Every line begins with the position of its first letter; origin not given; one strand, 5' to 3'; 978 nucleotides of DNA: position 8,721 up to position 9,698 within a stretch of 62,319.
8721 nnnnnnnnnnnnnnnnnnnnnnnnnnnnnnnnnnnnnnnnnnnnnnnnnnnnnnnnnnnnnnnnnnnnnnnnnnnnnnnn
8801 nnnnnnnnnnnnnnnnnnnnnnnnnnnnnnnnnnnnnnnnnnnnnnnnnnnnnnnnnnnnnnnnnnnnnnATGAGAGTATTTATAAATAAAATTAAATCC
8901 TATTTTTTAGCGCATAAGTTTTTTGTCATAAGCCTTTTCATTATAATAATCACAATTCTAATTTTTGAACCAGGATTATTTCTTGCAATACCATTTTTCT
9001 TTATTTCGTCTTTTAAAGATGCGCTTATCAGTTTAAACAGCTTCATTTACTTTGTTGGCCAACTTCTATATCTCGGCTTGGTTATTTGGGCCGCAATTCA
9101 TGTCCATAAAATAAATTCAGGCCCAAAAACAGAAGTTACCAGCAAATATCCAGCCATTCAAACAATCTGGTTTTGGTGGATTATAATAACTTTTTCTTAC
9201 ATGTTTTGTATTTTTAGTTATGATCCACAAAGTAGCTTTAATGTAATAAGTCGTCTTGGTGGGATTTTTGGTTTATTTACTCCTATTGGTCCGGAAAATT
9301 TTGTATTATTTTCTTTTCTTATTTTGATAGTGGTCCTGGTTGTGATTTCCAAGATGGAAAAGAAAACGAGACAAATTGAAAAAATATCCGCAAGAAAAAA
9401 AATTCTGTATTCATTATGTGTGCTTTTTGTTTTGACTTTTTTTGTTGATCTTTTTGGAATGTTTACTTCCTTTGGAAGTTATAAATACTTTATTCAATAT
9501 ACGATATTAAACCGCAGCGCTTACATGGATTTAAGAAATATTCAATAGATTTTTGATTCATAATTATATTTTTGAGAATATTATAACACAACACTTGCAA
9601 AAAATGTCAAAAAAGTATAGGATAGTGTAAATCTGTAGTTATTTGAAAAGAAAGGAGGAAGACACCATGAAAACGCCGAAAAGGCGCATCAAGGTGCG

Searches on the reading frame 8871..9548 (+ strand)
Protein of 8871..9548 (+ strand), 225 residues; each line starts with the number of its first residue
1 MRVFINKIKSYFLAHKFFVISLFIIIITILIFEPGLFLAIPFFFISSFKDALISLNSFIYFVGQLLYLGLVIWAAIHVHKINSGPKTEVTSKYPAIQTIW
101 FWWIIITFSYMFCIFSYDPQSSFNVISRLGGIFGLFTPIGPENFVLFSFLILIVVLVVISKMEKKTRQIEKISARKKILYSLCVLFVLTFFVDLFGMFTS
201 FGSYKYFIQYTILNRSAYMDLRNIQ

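Call 52: search_protein_families(library=pfam, alignment_id=A3, max_evalue=0.00001)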
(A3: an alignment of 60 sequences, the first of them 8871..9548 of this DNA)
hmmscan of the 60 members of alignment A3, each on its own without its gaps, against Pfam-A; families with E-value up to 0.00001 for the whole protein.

A. member 1, window:8871-9548:+ (225 aa): 0 families

B. families by the number of members that match (of 60 scanned): 65 families (the first 25 are shown)
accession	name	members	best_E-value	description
PF00005.33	ABC_tran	2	2e-34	ABC transporter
PF00535.33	Glycos_transf_2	2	6.9e-28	Glycosyl transferase family 2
PF01541.30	GIY-YIG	2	5.1e-18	GIY-YIG catalytic domain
PF10111.15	Glyco_tranf_2_2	2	3.3e-15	Glycosyltransferase like family 2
PF13641.12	Glyco_tranf_2_3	2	2e-13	Glycosyltransferase like family 2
PF14478.12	DUF4430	2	6.1e-13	Domain of unknown function (DUF4430)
PF00162.24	PGK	1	9.4e-107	Phosphoglycerate kinase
PF00121.24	TIM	1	7.4e-74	Triosephosphate isomerase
PF00009.33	GTP_EFTU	1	3.1e-62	Elongation factor Tu GTP binding domain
PF00177.27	Ribosomal_S7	1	2.7e-58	Ribosomal protein S7p/S5e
PF01625.27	PMSR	1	1.1e-55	Peptide methionine sulfoxide reductase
PF11463.14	R-HINP1I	1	3.6e-53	R.HinP1I restriction endonuclease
PF03772.21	Competence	1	3.6e-46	Competence protein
PF04332.21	DUF475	1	4.4e-45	Protein of unknown function (DUF475)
PF00300.27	His_Phos_1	1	7.2e-43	Histidine phosphatase superfamily (branch 1)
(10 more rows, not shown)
